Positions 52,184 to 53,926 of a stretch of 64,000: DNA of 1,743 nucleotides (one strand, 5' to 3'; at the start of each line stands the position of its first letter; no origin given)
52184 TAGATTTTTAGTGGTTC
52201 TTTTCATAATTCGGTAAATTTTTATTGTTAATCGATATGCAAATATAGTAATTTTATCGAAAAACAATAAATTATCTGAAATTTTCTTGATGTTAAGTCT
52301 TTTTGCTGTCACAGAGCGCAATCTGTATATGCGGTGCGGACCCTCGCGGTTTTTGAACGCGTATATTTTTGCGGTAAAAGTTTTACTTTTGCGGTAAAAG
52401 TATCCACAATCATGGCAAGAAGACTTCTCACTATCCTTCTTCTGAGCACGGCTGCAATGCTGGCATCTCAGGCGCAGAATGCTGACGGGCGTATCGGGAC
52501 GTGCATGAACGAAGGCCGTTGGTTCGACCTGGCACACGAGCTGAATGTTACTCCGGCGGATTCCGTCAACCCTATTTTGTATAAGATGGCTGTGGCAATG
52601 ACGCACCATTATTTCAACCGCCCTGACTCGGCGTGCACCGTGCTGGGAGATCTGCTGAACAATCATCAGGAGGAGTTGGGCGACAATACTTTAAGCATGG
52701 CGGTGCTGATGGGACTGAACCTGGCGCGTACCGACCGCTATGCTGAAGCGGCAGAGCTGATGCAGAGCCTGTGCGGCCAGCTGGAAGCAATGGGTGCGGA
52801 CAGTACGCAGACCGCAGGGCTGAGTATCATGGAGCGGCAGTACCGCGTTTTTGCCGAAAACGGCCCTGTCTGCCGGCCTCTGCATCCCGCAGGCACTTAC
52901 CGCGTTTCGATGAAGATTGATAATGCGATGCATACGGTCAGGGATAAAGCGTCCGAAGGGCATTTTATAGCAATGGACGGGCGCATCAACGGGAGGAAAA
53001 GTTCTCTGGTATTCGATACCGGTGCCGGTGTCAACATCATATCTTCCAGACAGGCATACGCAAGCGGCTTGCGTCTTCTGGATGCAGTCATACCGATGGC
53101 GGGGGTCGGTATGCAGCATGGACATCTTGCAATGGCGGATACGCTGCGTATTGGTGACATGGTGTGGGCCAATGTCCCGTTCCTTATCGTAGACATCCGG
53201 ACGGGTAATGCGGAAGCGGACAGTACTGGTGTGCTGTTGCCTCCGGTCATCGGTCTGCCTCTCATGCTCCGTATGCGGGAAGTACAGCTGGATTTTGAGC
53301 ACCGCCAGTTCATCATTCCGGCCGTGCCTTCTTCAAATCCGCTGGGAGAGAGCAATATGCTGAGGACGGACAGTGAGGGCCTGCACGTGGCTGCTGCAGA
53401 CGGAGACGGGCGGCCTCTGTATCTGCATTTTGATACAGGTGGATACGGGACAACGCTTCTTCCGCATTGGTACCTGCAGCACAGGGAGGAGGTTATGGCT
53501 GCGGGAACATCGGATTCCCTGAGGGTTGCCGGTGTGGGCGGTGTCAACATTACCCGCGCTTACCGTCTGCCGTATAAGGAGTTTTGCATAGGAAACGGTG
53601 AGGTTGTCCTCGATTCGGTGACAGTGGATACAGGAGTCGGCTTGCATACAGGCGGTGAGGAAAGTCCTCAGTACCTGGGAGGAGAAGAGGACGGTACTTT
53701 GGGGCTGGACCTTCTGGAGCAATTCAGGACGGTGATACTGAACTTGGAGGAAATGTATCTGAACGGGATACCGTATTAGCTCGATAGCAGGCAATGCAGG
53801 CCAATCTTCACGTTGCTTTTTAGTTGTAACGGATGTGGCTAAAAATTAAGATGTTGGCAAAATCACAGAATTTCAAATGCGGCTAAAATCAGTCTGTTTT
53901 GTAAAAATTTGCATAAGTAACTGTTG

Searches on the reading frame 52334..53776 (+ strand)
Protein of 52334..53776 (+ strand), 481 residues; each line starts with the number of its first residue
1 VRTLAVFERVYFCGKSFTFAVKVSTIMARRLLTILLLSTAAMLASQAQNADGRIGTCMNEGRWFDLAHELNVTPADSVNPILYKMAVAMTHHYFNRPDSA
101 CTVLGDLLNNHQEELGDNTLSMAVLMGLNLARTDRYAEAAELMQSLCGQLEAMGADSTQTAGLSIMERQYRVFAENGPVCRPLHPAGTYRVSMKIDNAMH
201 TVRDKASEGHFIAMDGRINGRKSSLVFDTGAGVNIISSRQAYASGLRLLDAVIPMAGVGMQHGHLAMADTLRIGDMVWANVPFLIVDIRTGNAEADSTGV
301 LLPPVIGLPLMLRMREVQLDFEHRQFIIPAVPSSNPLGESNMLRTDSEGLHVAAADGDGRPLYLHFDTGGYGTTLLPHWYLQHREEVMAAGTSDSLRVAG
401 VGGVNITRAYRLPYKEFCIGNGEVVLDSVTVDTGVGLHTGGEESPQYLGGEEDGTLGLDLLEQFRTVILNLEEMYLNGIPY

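Call 67: search_protein_families(library=pfam, proteins=[window:52334-53776:+], max_evalue=0.01)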
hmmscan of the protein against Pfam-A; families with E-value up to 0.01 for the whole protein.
window:52334-53776:+ (481 aa): 2 families
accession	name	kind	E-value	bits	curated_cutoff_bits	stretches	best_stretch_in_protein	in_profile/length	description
PF13650.11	Asp_protease_2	-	3.5e-11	44.1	24.3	1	215-293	2-78/90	Aspartyl protease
PF13975.11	gag-asp_proteas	-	1.9e-09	38.4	28.2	1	215-287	2-77/92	gag-polyprotein putative aspartyl protease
